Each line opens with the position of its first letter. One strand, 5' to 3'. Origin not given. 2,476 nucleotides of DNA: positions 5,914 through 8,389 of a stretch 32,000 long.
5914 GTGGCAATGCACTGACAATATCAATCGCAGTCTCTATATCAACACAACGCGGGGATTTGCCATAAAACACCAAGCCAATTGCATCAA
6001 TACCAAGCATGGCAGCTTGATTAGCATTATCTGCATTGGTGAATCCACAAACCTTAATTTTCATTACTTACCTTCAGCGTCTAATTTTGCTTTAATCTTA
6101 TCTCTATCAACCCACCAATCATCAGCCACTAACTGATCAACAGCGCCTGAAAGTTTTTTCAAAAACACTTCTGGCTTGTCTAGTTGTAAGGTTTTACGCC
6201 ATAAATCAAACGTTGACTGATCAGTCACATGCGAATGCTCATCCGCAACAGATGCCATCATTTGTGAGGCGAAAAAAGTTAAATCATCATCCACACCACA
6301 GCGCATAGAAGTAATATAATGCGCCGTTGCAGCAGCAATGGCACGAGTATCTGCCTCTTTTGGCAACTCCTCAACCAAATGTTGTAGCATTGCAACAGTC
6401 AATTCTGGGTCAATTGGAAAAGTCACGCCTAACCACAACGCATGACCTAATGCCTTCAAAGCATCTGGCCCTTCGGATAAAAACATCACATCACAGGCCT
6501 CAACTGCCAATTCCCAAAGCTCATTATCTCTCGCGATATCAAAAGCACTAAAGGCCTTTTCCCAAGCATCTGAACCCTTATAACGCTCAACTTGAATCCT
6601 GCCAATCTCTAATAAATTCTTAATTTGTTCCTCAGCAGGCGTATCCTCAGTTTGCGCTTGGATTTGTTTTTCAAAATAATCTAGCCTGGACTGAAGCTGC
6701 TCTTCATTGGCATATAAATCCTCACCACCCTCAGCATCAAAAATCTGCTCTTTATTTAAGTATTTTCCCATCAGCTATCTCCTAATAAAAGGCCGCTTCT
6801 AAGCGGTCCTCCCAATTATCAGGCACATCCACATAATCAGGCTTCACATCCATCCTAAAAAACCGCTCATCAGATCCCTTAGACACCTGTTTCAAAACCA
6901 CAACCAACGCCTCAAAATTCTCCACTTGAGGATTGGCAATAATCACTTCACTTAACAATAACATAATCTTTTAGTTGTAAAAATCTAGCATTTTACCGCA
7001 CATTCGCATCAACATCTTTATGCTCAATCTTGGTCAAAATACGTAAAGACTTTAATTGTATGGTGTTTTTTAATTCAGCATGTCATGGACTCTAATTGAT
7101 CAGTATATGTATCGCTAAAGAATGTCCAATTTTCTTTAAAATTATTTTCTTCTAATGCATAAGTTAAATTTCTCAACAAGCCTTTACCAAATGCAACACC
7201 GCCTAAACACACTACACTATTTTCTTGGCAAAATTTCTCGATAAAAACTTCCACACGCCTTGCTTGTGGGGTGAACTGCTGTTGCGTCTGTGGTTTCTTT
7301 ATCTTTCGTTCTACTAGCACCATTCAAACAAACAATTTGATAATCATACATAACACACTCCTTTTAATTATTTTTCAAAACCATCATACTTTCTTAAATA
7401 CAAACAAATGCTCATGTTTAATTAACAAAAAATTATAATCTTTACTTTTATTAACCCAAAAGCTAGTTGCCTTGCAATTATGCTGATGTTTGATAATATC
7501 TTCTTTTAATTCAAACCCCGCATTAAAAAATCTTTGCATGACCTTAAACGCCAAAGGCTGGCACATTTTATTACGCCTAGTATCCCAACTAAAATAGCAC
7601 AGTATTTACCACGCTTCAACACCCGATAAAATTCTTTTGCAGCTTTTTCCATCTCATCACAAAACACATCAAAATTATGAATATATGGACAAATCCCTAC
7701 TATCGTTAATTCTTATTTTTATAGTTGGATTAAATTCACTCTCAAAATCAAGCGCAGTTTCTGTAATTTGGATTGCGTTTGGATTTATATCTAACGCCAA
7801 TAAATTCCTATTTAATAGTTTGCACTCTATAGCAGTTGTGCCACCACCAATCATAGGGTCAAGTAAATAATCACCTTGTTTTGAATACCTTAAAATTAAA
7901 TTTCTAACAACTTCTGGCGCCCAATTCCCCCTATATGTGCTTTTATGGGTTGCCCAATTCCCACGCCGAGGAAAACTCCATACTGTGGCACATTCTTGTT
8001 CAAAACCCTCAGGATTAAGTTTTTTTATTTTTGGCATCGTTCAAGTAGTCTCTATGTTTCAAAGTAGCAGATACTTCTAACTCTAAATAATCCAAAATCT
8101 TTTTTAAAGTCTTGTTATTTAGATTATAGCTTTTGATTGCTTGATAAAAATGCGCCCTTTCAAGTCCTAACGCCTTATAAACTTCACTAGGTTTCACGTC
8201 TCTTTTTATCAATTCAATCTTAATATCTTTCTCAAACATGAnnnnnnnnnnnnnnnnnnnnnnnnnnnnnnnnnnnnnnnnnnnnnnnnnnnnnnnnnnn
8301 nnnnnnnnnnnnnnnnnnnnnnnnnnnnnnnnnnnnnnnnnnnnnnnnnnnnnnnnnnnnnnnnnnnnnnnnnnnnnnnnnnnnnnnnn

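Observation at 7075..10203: DpnII/MboI-type restriction-modification island where only the endonuclease ORF is still intact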

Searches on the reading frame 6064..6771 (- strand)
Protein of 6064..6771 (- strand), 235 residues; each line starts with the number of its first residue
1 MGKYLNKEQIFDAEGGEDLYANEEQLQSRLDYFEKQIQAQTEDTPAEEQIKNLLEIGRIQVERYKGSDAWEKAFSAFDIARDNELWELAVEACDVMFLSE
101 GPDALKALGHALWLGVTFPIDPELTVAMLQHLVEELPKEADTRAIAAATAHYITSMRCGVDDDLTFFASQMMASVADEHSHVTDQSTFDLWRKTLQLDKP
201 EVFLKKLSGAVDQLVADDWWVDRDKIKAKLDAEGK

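Call 18: find_related_loci(query=window:6064-6771:-, collection=genome_contigs, flank=10000)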
Query window:6064-6771:- (235 aa) in genome_contigs; peptide patterns used: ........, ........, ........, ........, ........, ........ (x = any residue, [..] = any of these).
168 stretches matched a pattern; 96 encode a relative of the query (tblastn E <= 1e-3); the best 80 are kept; 80 distinct loci.
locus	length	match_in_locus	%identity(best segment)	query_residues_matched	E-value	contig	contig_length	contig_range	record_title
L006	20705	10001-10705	99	1-235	1e-155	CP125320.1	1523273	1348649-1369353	MAG: Candidatus Ruthturnera sp. Tsphm01 chromosome, complete genome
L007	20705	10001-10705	94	1-235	6e-151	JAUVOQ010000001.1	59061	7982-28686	MAG: Candidatus Ruthturnera sp. isolate CSMAG_640 CSMAG_640_k141_724686_length_59061_cov_29.1517, whole genome shotgun s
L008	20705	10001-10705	94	1-235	4e-150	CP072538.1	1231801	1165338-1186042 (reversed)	MAG: Candidatus Ruthia sp. Plio_17_S18 chromosome, complete genome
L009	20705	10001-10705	83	1-235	9e-134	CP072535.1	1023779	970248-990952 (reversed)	MAG: Candidatus Vesicomyosocius sp. Pext_18_S21 chromosome, complete genome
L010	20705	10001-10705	83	1-235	1e-133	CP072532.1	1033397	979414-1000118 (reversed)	MAG: Candidatus Vesicomyosocius sp. Agig_15_S12 chromosome, complete genome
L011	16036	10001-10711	81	1-235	1e-131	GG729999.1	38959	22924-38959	MAG: uncultured SUP05 cluster bacterium genomic scaffold Scf_Contig34446, whole genome shotgun sequence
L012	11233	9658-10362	83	1-235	8e-132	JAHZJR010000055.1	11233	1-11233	MAG: Proteobacteria bacterium isolate O_S4.1_bin.4 k141_173424, whole genome shotgun sequence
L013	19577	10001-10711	82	1-235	3e-131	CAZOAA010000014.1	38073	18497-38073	MAG TPA_asm: uncultured Candidatus Thioglobus sp. isolate SRP167671_co2_48 genome assembly, contig: NODE_1361_length_380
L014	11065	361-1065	82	1-235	4e-131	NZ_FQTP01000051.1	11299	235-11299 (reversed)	Bathymodiolus heckerae thiotrophic gill symbiont isolate BHECKSOX, whole genome shotgun sequence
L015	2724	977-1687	83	1-235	3e-137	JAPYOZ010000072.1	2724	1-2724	MAG: Gammaproteobacteria bacterium isolate MOW.metabat2.77 MOW_32008_length_2724_cov_1059.875609, whole genome shotgun s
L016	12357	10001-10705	81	1-235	4e-130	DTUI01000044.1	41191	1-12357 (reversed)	MAG TPA_asm: Candidatus Thioglobus sp. isolate UWMA-0101 NODE_312_length_41191_cov_509.631491, whole genome shotgun sequ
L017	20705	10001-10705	81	1-235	6e-130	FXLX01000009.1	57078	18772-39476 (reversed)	uncultured SUP05 cluster bacterium isolate CRYPA genome assembly, contig: NODE_9_length_57078_cov_216.606, whole genome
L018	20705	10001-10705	82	1-235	5e-130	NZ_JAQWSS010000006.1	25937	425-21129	MAG: Candidatus Thioglobus sp. isolate cluster2_bin.64 k141_1575105, whole genome shotgun sequence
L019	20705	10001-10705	81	1-235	2e-128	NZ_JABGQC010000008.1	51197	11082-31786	MAG: Candidatus Thioglobus sp. isolate co234_bin47 NODE_1365_length_51197_cov_1110.050272, whole genome shotgun sequence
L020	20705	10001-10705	79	1-235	8e-127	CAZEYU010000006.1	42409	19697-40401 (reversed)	MAG TPA_asm: uncultured Candidatus Thioglobus sp. isolate binchicken_co97_42 genome assembly, contig: NODE_3526_length_4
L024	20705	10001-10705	79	1-235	1e-126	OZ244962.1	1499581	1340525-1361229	MAG: Gammaproteobacteria bacterium isolate 968babb0-bb61-4cc3-8804-d24b8dd7e2ac genome assembly, chromosome: 1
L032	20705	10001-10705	79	1-233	1e-124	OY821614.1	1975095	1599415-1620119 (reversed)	MAG: Candidatus Thiodubiliella sp. isolate e076d8e5-72c3-4629-9f5b-69587cc203f0 genome assembly, chromosome: 1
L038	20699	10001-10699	77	1-231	2e-122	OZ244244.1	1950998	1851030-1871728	MAG: Gammaproteobacteria bacterium isolate a95c62f7-d7b1-4aaa-ae6b-9788209e8063 genome assembly, chromosome: 1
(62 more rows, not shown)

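Call 40: search_protein_families(library=pfam, proteins=[L006:6891-7505:+, L006:9413-9688:+, L006:8429-8653:+, L006:8628-9380:+, L006:6029-6889:+, L006:9808-9990:+, L006:10001-10708:+], max_evalue=0.05)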
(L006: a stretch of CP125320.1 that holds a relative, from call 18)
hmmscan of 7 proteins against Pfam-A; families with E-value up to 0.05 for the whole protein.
L006:6891-7505:+ (204 aa): 0 families

L006:9413-9688:+ (91 aa): 2 families
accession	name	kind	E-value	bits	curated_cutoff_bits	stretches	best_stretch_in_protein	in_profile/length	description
PF00839.22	Cys_rich_FGFR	-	0.00051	20.5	22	1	14-44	9-39/58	Cysteine rich repeat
PF05443.17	ROS_MUCR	-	0.015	15.8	25.4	1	21-80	47-101/123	ROS/MUCR transcriptional regulator protein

L006:8429-8653:+ (74 aa): 2 families
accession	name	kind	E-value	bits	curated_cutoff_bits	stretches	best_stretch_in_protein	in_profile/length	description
PF13443.12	HTH_26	-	0.00093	19.8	22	1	6-55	2-53/63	Cro/C1-type HTH DNA-binding domain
PF13551.12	HTH_29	-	0.038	14.5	28.1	0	9-40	6-38/64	Winged helix-turn helix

L006:8628-9380:+ (250 aa): 5 families
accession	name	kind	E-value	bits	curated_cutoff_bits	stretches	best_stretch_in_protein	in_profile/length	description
PF01555.25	N6_N4_Mtase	-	4.4e-23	82.8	26.7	2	9-94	132-220/221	DNA methylase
PF01170.24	UPF0020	-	1.3e-05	25.5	22.3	1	54-138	27-135/197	RMKL-like, methyltransferase domain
PF08241.18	Methyltransf_11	-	8e-05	23.6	21.2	0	64-129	5-65/95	Methyltransferase domain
PF13649.12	Methyltransf_25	-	0.0073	17.4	27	0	60-130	2-70/97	Methyltransferase domain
PF02475.24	TRM5-TYW2_MTfase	-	0.014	15.8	28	1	46-157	27-138/164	TRM5/TYW2 methyltransferase domain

L006:6029-6889:+ (286 aa): 2 families
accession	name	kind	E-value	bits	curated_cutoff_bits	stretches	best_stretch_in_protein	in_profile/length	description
PF02086.21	MethyltransfD12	-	6e-64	216.6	22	1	18-267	1-251/253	D12 class N6 adenine-specific DNA methyltransferase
PF03602.21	Cons_hypoth95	-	0.00035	20.7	24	0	181-224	99-146/182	Conserved hypothetical protein 95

L006:9808-9990:+ (60 aa): 0 families

L006:10001-10708:+ (235 aa): 1 family
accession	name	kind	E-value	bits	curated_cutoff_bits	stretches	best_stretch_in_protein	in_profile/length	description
PF16619.10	SUIM_assoc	-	0.032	14.6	34.1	0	22-46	16-41/60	Unstructured region C-term to UIM in Ataxin3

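Call 41: search_protein_families(library=padloc, proteins=[L006:6891-7505:+, L006:9413-9688:+, L006:8429-8653:+, L006:8628-9380:+, L006:6029-6889:+], max_evalue=0.05)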
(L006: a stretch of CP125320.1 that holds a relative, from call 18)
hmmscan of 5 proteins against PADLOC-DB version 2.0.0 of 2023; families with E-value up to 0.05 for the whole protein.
L006:6891-7505:+ (204 aa): 0 families

L006:9413-9688:+ (91 aa): 0 families

L006:8429-8653:+ (74 aa): 0 families

L006:8628-9380:+ (250 aa): 58 families (the best 25 are shown)
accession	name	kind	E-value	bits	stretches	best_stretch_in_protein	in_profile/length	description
PDLC03376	MTase_II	-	7.2e-86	286.1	1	4-249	5-249/249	Type II methyltransferase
PDLC03351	MTase_II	-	4e-45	152.5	1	19-249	110-347/348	Type II methyltransferase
PDLC03353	MTase_II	-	6.6e-30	102.5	2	109-249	12-149/260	Type II methyltransferase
PDLC03350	MTase_II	-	4.5e-24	83.4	2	109-249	59-192/312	Type II methyltransferase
PDLC03387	MTase_II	-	2.3e-18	64.4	2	29-98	203-276/289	Type II methyltransferase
PDLC03283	MTase_II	-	9e-18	62.6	2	106-249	4-161/352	Type II methyltransferase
PDLC03299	MTase_II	-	8.9e-17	59.5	2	7-106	167-266/296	Type II methyltransferase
PDLC03325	MTase_II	-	2.8e-16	57.3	2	20-90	56-126/426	Type II methyltransferase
PDLC03371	MTase_II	-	8.3e-15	53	1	8-98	166-253/260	Type II methyltransferase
PDLC03380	MTase_II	-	1.9e-14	51.7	1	28-95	28-96/393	Type II methyltransferase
PDLC03239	MTase_II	-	3.5e-14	50.3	2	35-89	70-126/442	Type II methyltransferase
PDLC03339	MTase_II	-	1.3e-12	45.2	1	19-98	193-272/399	Type II methyltransferase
PDLC03259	MTase_II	-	6e-12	43.1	2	18-97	181-255/423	Type II methyltransferase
PDLC03363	MTase_II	-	6.2e-12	43.5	1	19-223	40-266/294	Type II methyltransferase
PDLC03369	MTase_II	-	1.7e-11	41.6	2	27-95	110-180/532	Type II methyltransferase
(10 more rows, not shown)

L006:6029-6889:+ (286 aa): 20 families
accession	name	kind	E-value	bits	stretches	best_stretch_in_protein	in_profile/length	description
PDLC03294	MTase_II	-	3e-97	323.5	1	11-285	3-269/272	Type II methyltransferase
PDLC03735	oMTase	-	1e-90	302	1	11-284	6-279/284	orphan methyltransferase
PDLC03261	MTase_II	-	9.4e-69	230.3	1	10-278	22-279/643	Type II methyltransferase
PDLC03266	MTase_II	-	1e-67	226.6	1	11-286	13-283/285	Type II methyltransferase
PDLC03729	oMTase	-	1.9e-65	219.1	1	11-283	3-265/275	orphan methyltransferase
PDLC03344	MTase_II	-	2.7e-39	132.4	1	13-168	4-153/154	Type II methyltransferase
PDLC03247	MTase_II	-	1.4e-35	120.9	1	13-284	3-262/282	Type II methyltransferase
PDLC03717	oMTase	-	9.4e-25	85.6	1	14-285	4-264/285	orphan methyltransferase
PDLC03264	MTase_II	-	8.1e-24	82.4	1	13-284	12-280/306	Type II methyltransferase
PDLC03253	MTase_II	-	1.6e-21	75.1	1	13-277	4-245/253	Type II methyltransferase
PDLC03383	MTase_II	-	8e-20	69.5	1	14-281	20-307/318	Type II methyltransferase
PDLC03244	MTase_II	-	3.2e-18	63.8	1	13-216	28-222/295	Type II methyltransferase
PDLC03302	MTase_II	-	5.4e-18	63.1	1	15-261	362-600/626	Type II methyltransferase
PDLC04018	PD-Lambda-5_B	-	6e-15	53.3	1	16-277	8-265/291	-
PDLC03349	MTase_II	-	3.4e-14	50.7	2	102-230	172-298/374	Type II methyltransferase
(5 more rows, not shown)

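Call 64: search_protein_families(library=pfam, proteins=[L024:7713-8606:+, L038:7154-9586:+, L032:4481-5587:+, L032:5577-6551:+, L032:6543-7982:-, L032:8010-8783:+, L032:9092-9778:+, L017:5774-6925:+, L017:6925-7809:+, L017:8186-9094:+], max_evalue=0.001)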
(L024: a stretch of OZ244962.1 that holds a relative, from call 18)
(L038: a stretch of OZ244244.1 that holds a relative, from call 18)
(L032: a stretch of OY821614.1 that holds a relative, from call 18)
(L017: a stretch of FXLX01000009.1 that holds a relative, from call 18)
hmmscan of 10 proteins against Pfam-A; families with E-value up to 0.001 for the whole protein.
L024:7713-8606:+ (297 aa): 2 families
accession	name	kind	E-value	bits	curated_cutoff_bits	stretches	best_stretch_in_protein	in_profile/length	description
PF06044.18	DpnI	-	2.8e-80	268.7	26.7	1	43-222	1-182/183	Dam-replacing family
PF17726.7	DpnI_C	-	1.1e-30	106.1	23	1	228-295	2-69/70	Dam-replacing HTH domain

L038:7154-9586:+ (810 aa): 4 families
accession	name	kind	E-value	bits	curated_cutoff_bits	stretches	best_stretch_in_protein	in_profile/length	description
PF13289.12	SIR2_2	-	3e-12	47.2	24.5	1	114-228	3-111/141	SIR2-like domain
PF25199.1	nSTAND_NTPase5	-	2.6e-09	37.5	34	1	326-431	19-134/145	Novel STAND NTPase 5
PF05673.19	DUF815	-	0.00016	21.3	23.8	1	342-404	53-115/249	Protein of unknown function (DUF815)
PF20720.3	nSTAND3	-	0.00029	21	27.2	0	332-404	7-73/155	Novel STAND NTPase 3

L032:4481-5587:+ (368 aa): 0 families

L032:5577-6551:+ (324 aa): 0 families

L032:6543-7982:- (479 aa): 1 family
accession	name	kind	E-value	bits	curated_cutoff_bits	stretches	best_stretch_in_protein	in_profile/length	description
PF01507.26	PAPS_reduct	-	2.4e-13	50.9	22.5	1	26-216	2-159/175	Phosphoadenosine phosphosulfate reductase domain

L032:8010-8783:+ (257 aa): 3 families
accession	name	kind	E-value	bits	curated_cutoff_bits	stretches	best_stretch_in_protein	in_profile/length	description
PF13091.12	PLDc_2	-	1.5e-13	51.2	27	1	24-136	1-120/132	PLD-like domain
PF17726.7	DpnI_C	-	1.7e-12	47.8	23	1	197-254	8-70/70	Dam-replacing HTH domain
PF00614.28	PLDc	-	2.3e-05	24.6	21.9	1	96-118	4-27/28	Phospholipase D Active site motif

L032:9092-9778:+ (228 aa): 1 family
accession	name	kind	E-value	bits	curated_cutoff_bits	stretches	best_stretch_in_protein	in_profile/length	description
PF00149.33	Metallophos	-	4e-14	53.9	21.5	1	3-184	2-159/191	Calcineurin-like phosphoesterase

L017:5774-6925:+ (383 aa): 2 families
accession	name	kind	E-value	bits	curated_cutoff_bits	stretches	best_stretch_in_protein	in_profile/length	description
PF00145.23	DNA_methylase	-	6.5e-56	190.5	22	1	3-374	2-317/324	C-5 cytosine-specific DNA methylase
PF09445.16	Methyltransf_15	-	8.7e-05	22.6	22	1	4-96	4-87/165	RNA cap guanine-N2 methyltransferase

L017:6925-7809:+ (294 aa): 2 families
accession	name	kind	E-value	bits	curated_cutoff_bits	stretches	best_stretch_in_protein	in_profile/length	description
PF13589.12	HATPase_c_3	-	1.4e-19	71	25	1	22-145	4-112/137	Histidine kinase-, DNA gyrase B-, and HSP90-like ATPase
PF02518.31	HATPase_c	-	0.0002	22.2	26.4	1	24-84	9-56/111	Histidine kinase-, DNA gyrase B-, and HSP90-like ATPase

L017:8186-9094:+ (302 aa): 0 families

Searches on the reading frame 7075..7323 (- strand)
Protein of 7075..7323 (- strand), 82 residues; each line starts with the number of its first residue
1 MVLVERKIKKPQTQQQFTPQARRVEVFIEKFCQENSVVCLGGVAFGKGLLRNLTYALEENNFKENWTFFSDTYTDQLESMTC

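Call 4: search_protein_families(library=pfam, proteins=[window:7075-7323:-], max_evalue=0.1)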
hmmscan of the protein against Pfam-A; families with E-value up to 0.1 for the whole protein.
window:7075-7323:- (82 aa): 1 family
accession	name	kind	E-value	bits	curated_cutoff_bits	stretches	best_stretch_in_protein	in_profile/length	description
PF05443.17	ROS_MUCR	-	0.0013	19.2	25.4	1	8-71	35-101/123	ROS/MUCR transcriptional regulator protein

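Call 5: search_protein_families(library=ncbifam, proteins=[window:7075-7323:-], max_evalue=0.1)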
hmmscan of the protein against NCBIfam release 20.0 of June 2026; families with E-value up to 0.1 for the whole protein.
window:7075-7323:- (82 aa): 0 families

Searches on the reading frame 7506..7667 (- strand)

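Call 4: search_protein_families(library=pfam, proteins=[window:7506-7667:-], max_evalue=0.1)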
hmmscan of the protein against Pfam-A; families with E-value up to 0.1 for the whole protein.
window:7506-7667:- (53 aa): 1 family
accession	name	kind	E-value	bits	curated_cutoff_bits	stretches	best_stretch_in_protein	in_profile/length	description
PF08241.18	Methyltransf_11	-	0.032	15.3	21.2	1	2-25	72-95/95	Methyltransferase domain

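Call 5: search_protein_families(library=ncbifam, proteins=[window:7506-7667:-], max_evalue=0.1)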
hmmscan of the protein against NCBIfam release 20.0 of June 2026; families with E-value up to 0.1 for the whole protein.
window:7506-7667:- (53 aa): 2 families
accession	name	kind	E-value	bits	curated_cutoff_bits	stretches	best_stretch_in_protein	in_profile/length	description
NF001244.0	PRK00216.1-5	equivalog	0.059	12.6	216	1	5-26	133-154/236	bifunctional demethylmenaquinone methyltransferase/2-methoxy-6-polyprenyl-1,4-benzoquinol methylase UbiE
TIGR01934.1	MenG_MenH_UbiE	subfamily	0.079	12.3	158.35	1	4-26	120-142/223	ubiquinone/menaquinone biosynthesis methyltransferase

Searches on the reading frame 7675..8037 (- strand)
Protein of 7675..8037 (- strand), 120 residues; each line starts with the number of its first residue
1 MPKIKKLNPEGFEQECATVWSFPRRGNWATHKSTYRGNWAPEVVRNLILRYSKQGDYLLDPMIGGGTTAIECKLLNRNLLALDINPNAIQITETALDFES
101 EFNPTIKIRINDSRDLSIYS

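Call 4: search_protein_families(library=pfam, proteins=[window:7675-8037:-], max_evalue=0.1)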
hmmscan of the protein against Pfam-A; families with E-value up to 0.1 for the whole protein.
window:7675-8037:- (120 aa): 4 families
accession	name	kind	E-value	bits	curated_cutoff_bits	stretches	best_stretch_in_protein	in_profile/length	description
PF01555.25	N6_N4_Mtase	-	1.7e-13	51.5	26.7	1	9-93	133-220/221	DNA methylase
PF01170.24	UPF0020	-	0.00014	22.1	22.3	1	53-94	27-65/197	RMKL-like, methyltransferase domain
PF02475.24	TRM5-TYW2_MTfase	-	0.036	14.5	28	1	45-98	27-82/164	TRM5/TYW2 methyltransferase domain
PF02086.21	MethyltransfD12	-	0.047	13.8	22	1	53-94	18-60/253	D12 class N6 adenine-specific DNA methyltransferase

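Call 5: search_protein_families(library=ncbifam, proteins=[window:7675-8037:-], max_evalue=0.1)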
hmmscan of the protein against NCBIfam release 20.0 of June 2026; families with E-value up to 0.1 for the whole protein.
window:7675-8037:- (120 aa): 9 families
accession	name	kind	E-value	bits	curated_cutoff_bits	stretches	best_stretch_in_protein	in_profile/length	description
NF008572.0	PRK11524.1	equivalog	5.5e-06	25.7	292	1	17-104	177-264/294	adenine-specific DNA-methyltransferase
NF050803.1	DnaMtaseCcrMCaul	equivalog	9.3e-06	24.8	830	1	43-101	194-252/350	adenine-specific DNA-methyltransferase CcrM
TIGR01177.1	TIGR01177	hypoth_equivalog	5.9e-05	22.5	316.55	1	51-96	179-224/330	TIGR01177 family methyltransferase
NF011529.0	PRK14968.1-3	equivalog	0.0005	19.5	162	1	52-96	32-76/198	putative methyltransferase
NF047732.1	tRNAMtaseTrm5bMeth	equivalog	0.004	16.2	500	1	45-99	189-242/337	tRNA (guanine(37)-N1)-methyltransferase Trm5b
NF040721.1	Trm14_Arch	equivalog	0.0086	15.2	280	1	52-79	189-216/370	tRNA (guanine(6)-N2)-methyltransferase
NF011528.0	PRK14968.1-2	equivalog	0.035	13.6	171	1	41-98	27-82/205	putative methyltransferase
NF008748.0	PRK11783.1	equivalog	0.04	12.1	466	1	50-78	188-216/704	bifunctional 23S rRNA (guanine(2069)-N(7))-methyltransferase RlmK/23S rRNA (guanine(2445)-N(2))-methyltransferase RlmL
NF053511.1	tRNA_U34_MnmM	equivalog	0.095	12.2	135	0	42-98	5-64/183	tRNA 5-(aminomethyl)-2-thiouridylate-methyltransferase MnmM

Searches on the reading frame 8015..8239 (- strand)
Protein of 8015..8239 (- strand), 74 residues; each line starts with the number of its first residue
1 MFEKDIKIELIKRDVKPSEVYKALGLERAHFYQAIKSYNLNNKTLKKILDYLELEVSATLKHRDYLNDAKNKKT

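Call 4: search_protein_families(library=pfam, proteins=[window:8015-8239:-], max_evalue=0.1)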
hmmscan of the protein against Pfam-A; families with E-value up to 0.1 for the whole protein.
window:8015-8239:- (74 aa): 2 families
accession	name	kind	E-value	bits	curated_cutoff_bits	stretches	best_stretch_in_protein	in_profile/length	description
PF13443.12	HTH_26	-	0.00057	20.5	22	1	6-55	2-53/63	Cro/C1-type HTH DNA-binding domain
PF13551.12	HTH_29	-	0.031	14.8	28.1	1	9-40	6-38/64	Winged helix-turn helix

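Call 5: search_protein_families(library=ncbifam, proteins=[window:8015-8239:-], max_evalue=0.1)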
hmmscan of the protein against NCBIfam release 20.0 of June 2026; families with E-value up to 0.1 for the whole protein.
window:8015-8239:- (74 aa): 1 family
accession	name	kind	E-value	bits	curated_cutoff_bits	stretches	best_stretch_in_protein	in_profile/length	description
NF000090.1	trans_reg_VanU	equivalog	0.0051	17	150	1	10-56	12-58/75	glycopeptide resistance transcriptional regulator VanU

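Call 68: search_solved_structures(query=window:8015-8239:-, max_evalue=10)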
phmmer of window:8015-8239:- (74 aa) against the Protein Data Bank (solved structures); distinct sequences matched with E-value up to 10: 3.
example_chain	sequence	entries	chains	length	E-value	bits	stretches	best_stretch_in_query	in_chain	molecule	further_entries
3tyr_A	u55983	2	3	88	0.11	16.7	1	10-55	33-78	Transcriptional regulator | Predicted transcriptional regulator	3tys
9cmz_A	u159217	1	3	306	0.4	14.9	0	2-58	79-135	Protein kinase 6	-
8u2o_A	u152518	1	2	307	0.41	14.9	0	2-58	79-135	Protein kinase 6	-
